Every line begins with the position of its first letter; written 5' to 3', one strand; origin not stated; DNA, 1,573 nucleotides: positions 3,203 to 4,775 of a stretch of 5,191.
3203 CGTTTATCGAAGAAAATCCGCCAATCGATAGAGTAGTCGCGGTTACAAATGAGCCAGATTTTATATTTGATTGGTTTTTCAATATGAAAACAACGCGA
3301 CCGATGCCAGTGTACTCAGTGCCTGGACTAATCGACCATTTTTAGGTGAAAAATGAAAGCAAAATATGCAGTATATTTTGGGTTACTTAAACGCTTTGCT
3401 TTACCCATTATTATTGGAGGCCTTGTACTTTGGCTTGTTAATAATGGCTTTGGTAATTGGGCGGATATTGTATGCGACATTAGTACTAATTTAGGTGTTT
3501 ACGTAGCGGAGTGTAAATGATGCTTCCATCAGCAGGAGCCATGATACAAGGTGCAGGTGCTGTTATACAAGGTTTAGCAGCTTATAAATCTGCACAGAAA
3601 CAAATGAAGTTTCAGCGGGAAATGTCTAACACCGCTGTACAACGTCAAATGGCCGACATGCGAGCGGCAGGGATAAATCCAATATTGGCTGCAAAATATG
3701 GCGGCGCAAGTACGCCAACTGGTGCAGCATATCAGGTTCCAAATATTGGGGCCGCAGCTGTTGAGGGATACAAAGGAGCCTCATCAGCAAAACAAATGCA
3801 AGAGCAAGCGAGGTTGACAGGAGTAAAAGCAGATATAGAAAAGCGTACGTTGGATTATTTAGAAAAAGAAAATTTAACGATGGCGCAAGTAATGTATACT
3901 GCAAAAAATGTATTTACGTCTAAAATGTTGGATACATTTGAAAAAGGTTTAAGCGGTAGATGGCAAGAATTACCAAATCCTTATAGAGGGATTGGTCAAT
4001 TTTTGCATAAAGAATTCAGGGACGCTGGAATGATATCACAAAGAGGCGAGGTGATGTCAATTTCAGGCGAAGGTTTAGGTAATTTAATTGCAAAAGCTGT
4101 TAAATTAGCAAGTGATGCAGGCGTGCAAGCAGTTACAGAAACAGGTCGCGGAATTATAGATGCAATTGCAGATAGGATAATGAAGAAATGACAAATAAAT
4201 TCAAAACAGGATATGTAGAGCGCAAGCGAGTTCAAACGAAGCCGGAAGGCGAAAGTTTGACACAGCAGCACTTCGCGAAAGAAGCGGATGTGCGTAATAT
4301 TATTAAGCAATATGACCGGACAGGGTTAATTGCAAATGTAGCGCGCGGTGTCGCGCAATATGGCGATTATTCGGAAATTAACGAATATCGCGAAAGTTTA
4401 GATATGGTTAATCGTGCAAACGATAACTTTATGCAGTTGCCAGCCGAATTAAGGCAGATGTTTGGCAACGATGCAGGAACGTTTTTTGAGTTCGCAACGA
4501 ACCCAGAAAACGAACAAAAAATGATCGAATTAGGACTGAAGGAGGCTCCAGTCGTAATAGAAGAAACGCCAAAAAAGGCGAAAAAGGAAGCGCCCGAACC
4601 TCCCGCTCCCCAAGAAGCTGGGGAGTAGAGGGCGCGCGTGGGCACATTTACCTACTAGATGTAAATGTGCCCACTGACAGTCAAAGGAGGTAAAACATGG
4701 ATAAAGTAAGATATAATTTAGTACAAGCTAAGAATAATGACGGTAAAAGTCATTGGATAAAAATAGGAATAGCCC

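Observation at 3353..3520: Hidden 55-aa single-pass membrane ORF filling the VP1-VP2 gap: candidate single-gene lysis protein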

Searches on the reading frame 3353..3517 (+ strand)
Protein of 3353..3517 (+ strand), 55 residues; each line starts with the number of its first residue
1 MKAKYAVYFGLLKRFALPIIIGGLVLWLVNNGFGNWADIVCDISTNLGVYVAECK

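Call 4: search_protein_families(library=pfam, proteins=[window:3353-3517:+], max_evalue=0.01)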
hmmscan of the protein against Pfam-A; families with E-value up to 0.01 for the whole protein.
window:3353-3517:+ (55 aa): 0 families

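Call 5: search_protein_families(library=phrogs, proteins=[window:3353-3517:+], max_evalue=0.01)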
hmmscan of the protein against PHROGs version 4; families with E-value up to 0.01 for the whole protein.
window:3353-3517:+ (55 aa): 0 families

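Call 14: find_homologous_proteins(query=window:3353-3517:+, max_evalue=0.01)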
Query seq(55 aa) (55 aa): 4 proteins with E <= 0.01 among 4 candidates.
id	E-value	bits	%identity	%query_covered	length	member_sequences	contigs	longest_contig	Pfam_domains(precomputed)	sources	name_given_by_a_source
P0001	4.0e-28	113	91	100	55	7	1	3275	-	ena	-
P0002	3.0e-23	98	78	100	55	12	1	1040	-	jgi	jgi:hypothetical protein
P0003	1.2e-20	90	75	100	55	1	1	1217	-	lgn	-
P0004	2.3e-17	80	64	100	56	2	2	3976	-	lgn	-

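Call 19: find_homologous_proteins(query=A1, max_evalue=0.01)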
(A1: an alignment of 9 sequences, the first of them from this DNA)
Query A1 (9 sequences) (55 aa, profile of the alignment): 34 proteins with E <= 0.01 among 67 candidates.
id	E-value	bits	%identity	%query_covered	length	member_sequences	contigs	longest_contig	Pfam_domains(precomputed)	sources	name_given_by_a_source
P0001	3.0e-29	118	91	100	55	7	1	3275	-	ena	-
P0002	9.0e-29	117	78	100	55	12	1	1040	-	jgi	jgi:hypothetical protein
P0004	1.9e-28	116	64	100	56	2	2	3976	-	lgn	-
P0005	1.6e-27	113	44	100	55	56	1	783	-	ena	-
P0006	2.5e-27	112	45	100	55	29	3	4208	-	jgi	jgi:hypothetical protein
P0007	5.7e-27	111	49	100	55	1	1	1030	-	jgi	-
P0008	6.2e-27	111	73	100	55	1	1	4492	-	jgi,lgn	-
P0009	9.2e-27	110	42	100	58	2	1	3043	-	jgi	jgi:hypothetical protein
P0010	1.5e-26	110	81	95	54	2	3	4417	-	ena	-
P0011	1.6e-26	110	40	100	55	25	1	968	-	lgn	-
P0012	2.0e-26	109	45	100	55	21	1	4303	-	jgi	jgi:hypothetical protein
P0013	2.0e-26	109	40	100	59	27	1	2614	-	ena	-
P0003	2.2e-26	109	75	100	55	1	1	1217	-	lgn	-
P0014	3.4e-26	109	44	100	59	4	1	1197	-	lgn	-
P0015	3.7e-26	109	71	100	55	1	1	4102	-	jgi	jgi:hypothetical protein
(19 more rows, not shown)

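Call 24: find_related_loci(query=A2, collection=viral_contigs, flank=3000)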
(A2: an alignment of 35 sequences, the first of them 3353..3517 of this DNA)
Query A2 (55 aa) in viral_contigs; peptide patterns used: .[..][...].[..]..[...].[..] (x = any residue, [..] = any of these).
41 stretches matched a pattern; 36 encode a relative of the query (tblastn E <= 1e-3); 36 distinct loci.
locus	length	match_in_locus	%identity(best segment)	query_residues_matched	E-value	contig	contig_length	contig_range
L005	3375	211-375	87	1-55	9e-31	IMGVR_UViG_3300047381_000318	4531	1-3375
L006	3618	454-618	80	1-55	1e-29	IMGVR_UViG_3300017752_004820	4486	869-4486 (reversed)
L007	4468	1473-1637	78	1-55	1e-27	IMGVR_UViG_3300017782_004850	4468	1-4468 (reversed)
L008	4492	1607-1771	73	1-55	4e-26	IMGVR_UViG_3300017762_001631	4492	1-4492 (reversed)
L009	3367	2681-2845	71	1-55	3e-25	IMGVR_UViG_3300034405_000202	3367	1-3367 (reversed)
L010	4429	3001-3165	44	1-55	1e-15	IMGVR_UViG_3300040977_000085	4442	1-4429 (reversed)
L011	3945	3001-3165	45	1-55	1e-15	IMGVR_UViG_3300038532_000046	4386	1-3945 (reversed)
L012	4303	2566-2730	45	1-55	2e-15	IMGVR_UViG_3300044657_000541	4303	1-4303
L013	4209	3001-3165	44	1-55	2e-15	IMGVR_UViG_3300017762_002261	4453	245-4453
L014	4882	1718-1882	45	1-55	2e-15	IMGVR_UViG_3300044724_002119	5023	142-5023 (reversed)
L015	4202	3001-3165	44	1-55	4e-15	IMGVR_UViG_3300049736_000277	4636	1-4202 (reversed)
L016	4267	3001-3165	44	1-55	6e-15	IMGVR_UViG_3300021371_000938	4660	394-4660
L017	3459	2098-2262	42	1-55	5e-15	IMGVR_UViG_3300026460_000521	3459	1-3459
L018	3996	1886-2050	42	1-55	7e-15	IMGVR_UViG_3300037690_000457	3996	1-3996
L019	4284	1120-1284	40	1-55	1e-14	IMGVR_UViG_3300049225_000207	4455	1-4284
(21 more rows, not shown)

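Call 32: predict_structure(alignment_id=A2)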
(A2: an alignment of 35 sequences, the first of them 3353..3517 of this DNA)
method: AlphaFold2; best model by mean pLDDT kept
length: 55 residues; sequences in the alignment: 35
mean_pLDDT: 85.8   pTM: 0.60
mean pLDDT of the five models: 85.8, 83.1, 83.0, 77.5, 76.7
residues with pLDDT >= 90: 20; 70-90: 34; 50-70: 1; < 50: 0
segments of 3 or more residues with pLDDT < 50: none
pLDDT, mean of each block of 10 residues (from residue 1): 76 84 92 92 87 82
secondary structure, 60 per line:
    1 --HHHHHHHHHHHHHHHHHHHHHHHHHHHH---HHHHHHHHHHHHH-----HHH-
elements in order: H3-30 H34-46

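Call 35: search_protein_representatives(alignment_id=A2)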
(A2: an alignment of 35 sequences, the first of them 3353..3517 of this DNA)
Query: 35 sequences, 55 profile positions. Proteins with E-value up to 0.001 (for the whole library): 17; up to 1e-10: 13; up to 1e-30: 0. The best 17 are listed.
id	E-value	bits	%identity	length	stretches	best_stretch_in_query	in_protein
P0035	1.4e-18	82.5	-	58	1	2-54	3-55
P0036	1.1e-17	79.7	-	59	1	2-55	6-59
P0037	1.8e-16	75.7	-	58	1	1-55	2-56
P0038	1.2e-15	73.1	-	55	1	1-55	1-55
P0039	4.6e-15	71.2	-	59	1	1-55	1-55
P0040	1.0e-14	70.2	-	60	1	6-54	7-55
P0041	3.7e-14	68.4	-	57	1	1-54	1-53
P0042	7.8e-14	67.3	-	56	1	3-54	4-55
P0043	1.5e-13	66.4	-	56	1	1-55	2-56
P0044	2.2e-13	65.8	-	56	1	3-55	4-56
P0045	3.8e-13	65.1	-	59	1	2-54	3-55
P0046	7.6e-13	64.1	-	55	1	1-55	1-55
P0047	8.6e-12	60.8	-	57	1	5-55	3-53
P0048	1.4e-07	47.3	-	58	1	1-55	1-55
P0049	1.0e-06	44.5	-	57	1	10-54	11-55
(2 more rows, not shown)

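Call 37: fold_search(model_id=the predicted structure, library=pdb)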
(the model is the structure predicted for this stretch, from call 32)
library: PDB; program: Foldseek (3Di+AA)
matches with E <= 10: 32; with E <= 0.001: 0
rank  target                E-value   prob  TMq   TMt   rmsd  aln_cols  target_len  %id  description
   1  8odn_B                4.0e+00  0.18  0.49  0.17   5.9        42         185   28  RcpA-TadD with C13 symmetry from the Pseudomonas aeruginosa Tight Adherence Secretion System (released 2023-09-27)
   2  8i9p_Li               4.6e+00  0.11  0.40  0.26   8.2        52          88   21  Cryo-EM structure of a Chaetomium thermophilum pre-60S ribosomal subunit - State Mak16 (released 2023-05-17)
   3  3edt_D                4.9e+00  0.25  0.48  0.11   1.4        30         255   17  Crystal structure of the mutated S328N hKLC2 TPR domain (released 2009-02-10)
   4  4a1s_A                4.9e+00  0.21  0.50  0.09   1.7        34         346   12  Crystallographic structure of the Pins:Insc complex (released 2012-03-28)
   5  3edt_H                5.2e+00  0.25  0.48  0.11   1.4        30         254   17  Crystal structure of the mutated S328N hKLC2 TPR domain (released 2009-02-10)
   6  5fjy_A                6.4e+00  0.20  0.47  0.11   1.4        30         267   17  Crystal structure of mouse kinesin light chain 2 (residues 161-480) (released 2016-02-24)
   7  4a1s_B                6.4e+00  0.18  0.50  0.09   1.7        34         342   12  Crystallographic structure of the Pins:Insc complex (released 2012-03-28)
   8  8cq7_AJ               6.4e+00  0.10  0.42  0.26   8.1        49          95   14  Crystal structure of phyllanthoside bound to the Candida albicans 80S ribosome (released 2024-09-11)
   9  3edt_B                6.9e+00  0.18  0.48  0.11   1.8        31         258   16  Crystal structure of the mutated S328N hKLC2 TPR domain (released 2009-02-10)
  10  8jiv_Ci               7.4e+00  0.08  0.41  0.24   8.2        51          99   20  Atomic structure of wheat ribosome reveals unique features of the plant ribosomes (released 2024-03-27)
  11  2nsa                  7.4e+00  0.06  0.35  0.12  11.4        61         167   13  Structures of and interactions between domains of trigger factor from Themotoga maritim (released 2007-03-27)
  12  6een_B                7.9e+00  0.33  0.57  0.10   0.5        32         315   19  Crystal structure of a designer Pentatrico Peptide RNA binding protein, bound to a complex RNA target and featuring an (released 2019-08-21)
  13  6een_D                7.9e+00  0.33  0.57  0.10   0.5        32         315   19  Crystal structure of a designer Pentatrico Peptide RNA binding protein, bound to a complex RNA target and featuring an (released 2019-08-21)
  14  5i9g_C                7.9e+00  0.33  0.57  0.08   0.6        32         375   16  Crystal structure of designed pentatricopeptide repeat protein dPPR-U8C2 in complex with its target RNA U8C2 (released 2016-04-27)
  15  4mbq_B                8.5e+00  0.20  0.46  0.51   0.8        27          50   15  TPR3 of FimV from P. aeruginosa (PAO1) (released 2014-08-20)
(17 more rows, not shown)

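Call 48: search_dna_similar(query=window:3353-3517:+, collection=phages, mode=protein, max_evalue=0.1, max_rows=40)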
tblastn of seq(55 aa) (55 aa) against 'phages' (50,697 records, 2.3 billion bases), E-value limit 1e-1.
Records with a match: 8; places in all: 8; records where one place covers at least 80% of the query: 8.
Best place of each record, by identity: <60% 8.
By first word of the organism name: Microviridae 7; Marine 1.
By host as written in the record: Ciona robusta 7; - 1.
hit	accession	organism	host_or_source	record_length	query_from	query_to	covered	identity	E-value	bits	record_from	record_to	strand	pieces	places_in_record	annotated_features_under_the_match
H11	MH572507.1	Microviridae sp.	Ciona robusta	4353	3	54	95%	50.0%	1e-10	60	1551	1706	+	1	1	none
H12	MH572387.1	Microviridae sp.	Ciona robusta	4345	1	55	100%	43.6%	3e-11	61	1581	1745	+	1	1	none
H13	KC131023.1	Marine gokushovirus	-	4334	4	54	93%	45.1%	2e-8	53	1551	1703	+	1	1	hypothetical protein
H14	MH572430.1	Microviridae sp.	Ciona robusta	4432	1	55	100%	41.8%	7e-11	60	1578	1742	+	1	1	none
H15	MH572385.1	Microviridae sp.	Ciona robusta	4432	1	55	100%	41.8%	7e-8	51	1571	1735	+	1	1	none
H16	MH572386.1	Microviridae sp.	Ciona robusta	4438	4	55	95%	42.3%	2e-8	53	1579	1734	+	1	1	DNA pilot protein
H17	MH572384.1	Microviridae sp.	Ciona robusta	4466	4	55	95%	42.3%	2e-7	50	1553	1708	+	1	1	none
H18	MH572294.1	Microviridae sp.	Ciona robusta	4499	4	54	93%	33.3%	5e-5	44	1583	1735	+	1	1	none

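Call 49: search_protein_families(library=ncbifam, proteins=[window:3353-3517:+], max_evalue=1)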
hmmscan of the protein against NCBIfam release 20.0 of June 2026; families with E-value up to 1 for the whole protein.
window:3353-3517:+ (55 aa): 0 families

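Call 50: search_protein_families(library=padloc, proteins=[window:3353-3517:+], max_evalue=1)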
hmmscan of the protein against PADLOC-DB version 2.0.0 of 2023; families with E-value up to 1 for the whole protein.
window:3353-3517:+ (55 aa): 0 families

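Call 85: search_solved_structures(query=A2, max_evalue=10)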
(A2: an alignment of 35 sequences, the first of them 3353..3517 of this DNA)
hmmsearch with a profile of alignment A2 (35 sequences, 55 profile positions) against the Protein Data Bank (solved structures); distinct sequences matched with E-value up to 10: 0.

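Call 86: search_protein_families(library=pfam, alignment_id=A2, max_evalue=10)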
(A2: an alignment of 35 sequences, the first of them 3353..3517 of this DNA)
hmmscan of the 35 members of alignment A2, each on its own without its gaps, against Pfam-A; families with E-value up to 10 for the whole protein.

A. member 1, window:3353-3517:+ (55 aa): 1 family
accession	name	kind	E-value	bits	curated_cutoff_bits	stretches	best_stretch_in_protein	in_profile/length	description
PF19588.4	SxtJ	-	0.034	15.3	24.4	1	8-49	5-46/99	Saxitoxin biosynthesis operon protein SxtJ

B. families by the number of members that match (of 35 scanned): 4 families
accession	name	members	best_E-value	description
PF21861.2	RepB_C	7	0.064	Replication protein RepB, C-terminal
PF19588.4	SxtJ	5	0.012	Saxitoxin biosynthesis operon protein SxtJ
PF09527.15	ATPase_gene1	1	0.034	Putative F0F1-ATPase subunit Ca2+/Mg2+ transporter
PF23588.3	HTH_CHD1_Hrp3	1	0.052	ATP-dependent helicase CHD1-2/hrp3 HTH domain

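Call 87: search_protein_families(library=phrogs, alignment_id=A2, max_evalue=1)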
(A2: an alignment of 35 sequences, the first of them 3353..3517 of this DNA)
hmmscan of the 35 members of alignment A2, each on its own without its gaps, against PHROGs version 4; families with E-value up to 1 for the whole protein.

A. member 1, window:3353-3517:+ (55 aa): 1 family
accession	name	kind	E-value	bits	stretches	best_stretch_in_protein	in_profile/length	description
phrog_26109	-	unknown function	0.081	13.9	1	2-34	15-45/47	-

B. families by the number of members that match (of 35 scanned): 14 families
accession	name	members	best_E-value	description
phrog_23606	-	4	0.0076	-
phrog_8973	-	2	0.052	-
phrog_33949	-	2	0.18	-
phrog_19803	-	1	0.0067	-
phrog_26109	-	1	0.081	-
phrog_37223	-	1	0.093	-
phrog_9102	-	1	0.11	-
phrog_22428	-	1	0.11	-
phrog_31059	-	1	0.12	-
phrog_13918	-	1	0.16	-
phrog_26412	-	1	0.17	-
phrog_24314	-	1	0.24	-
phrog_17185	-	1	0.3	-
phrog_7793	-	1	0.37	-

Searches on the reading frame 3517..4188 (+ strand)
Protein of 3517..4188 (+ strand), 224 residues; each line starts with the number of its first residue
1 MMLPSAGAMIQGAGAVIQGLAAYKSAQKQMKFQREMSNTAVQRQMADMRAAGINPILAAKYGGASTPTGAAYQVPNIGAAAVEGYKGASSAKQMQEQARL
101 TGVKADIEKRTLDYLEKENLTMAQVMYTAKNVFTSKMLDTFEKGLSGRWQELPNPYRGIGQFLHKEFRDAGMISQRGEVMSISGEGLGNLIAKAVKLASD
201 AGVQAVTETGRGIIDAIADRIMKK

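Call 4: search_protein_families(library=pfam, proteins=[window:3517-4188:+], max_evalue=0.01)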
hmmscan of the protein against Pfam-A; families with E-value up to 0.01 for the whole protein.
window:3517-4188:+ (224 aa): 0 families

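Call 5: search_protein_families(library=phrogs, proteins=[window:3517-4188:+], max_evalue=0.01)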
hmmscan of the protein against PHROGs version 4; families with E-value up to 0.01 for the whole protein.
window:3517-4188:+ (224 aa): 18 families
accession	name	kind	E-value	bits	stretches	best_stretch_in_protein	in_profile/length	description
phrog_11693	-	tail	1.4e-28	101.5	1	6-114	18-127/228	pilot protein for DNA ejection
phrog_27063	-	tail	7.2e-20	72.8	1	24-105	57-137/306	pilot protein for DNA ejection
phrog_8742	-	tail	4.9e-19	69.9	1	23-82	128-186/287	pilot protein for DNA ejection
phrog_22637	-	tail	2.7e-17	64.3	1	13-81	19-88/264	pilot protein for DNA ejection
phrog_5158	-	unknown function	2.8e-17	64.3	1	24-73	73-123/322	-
phrog_8689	-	tail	1.6e-16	61.9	1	23-139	37-177/327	pilot protein for DNA ejection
phrog_8693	-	tail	5.6e-16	60.2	1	7-124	9-138/258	pilot protein for DNA ejection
phrog_20617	-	tail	1e-15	59.5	1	2-115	2-116/200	minor tail protein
phrog_25360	-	unknown function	1.8e-15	58.2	1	22-87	55-120/316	-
phrog_16516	-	tail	5.6e-15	56.8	1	13-76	35-98/186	minor tail protein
phrog_34374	-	tail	1.3e-14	55.2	1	25-72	176-223/310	pilot protein for DNA ejection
phrog_21483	-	unknown function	4.4e-14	53.7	1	25-73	102-151/303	-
phrog_35928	-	tail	4.4e-12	47.1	1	24-84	72-132/172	pilot protein for DNA ejection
phrog_18604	-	tail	5.9e-12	46.5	1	25-71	108-154/284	minor tail protein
phrog_23656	-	head and packaging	1.6e-08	35.4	1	30-80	1-50/175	virion structural protein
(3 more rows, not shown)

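Call 49: search_protein_families(library=ncbifam, proteins=[window:3517-4188:+], max_evalue=1)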
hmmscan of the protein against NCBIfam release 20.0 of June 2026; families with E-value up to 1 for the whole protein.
window:3517-4188:+ (224 aa): 0 families

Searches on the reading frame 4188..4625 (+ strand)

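Call 4: search_protein_families(library=pfam, proteins=[window:4188-4625:+], max_evalue=0.01)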
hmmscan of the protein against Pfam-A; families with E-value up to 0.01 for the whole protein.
window:4188-4625:+ (146 aa): 1 family
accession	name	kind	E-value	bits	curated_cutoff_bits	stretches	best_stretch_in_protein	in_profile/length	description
PF09675.16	Chlamy_scaf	-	2.9e-36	125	25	1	13-136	9-133/134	Chlamydia-phage Chp2 scaffold (Chlamy_scaf)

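Call 5: search_protein_families(library=phrogs, proteins=[window:4188-4625:+], max_evalue=0.01)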
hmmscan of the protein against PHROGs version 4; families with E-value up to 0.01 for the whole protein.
window:4188-4625:+ (146 aa): 2 families
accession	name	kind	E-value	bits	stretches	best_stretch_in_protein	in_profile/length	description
phrog_1642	-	head and packaging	8.4e-42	143.7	1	2-138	3-139/152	virion structural protein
phrog_24439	-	head and packaging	4.1e-06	27.9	1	68-127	17-76/82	virion structural protein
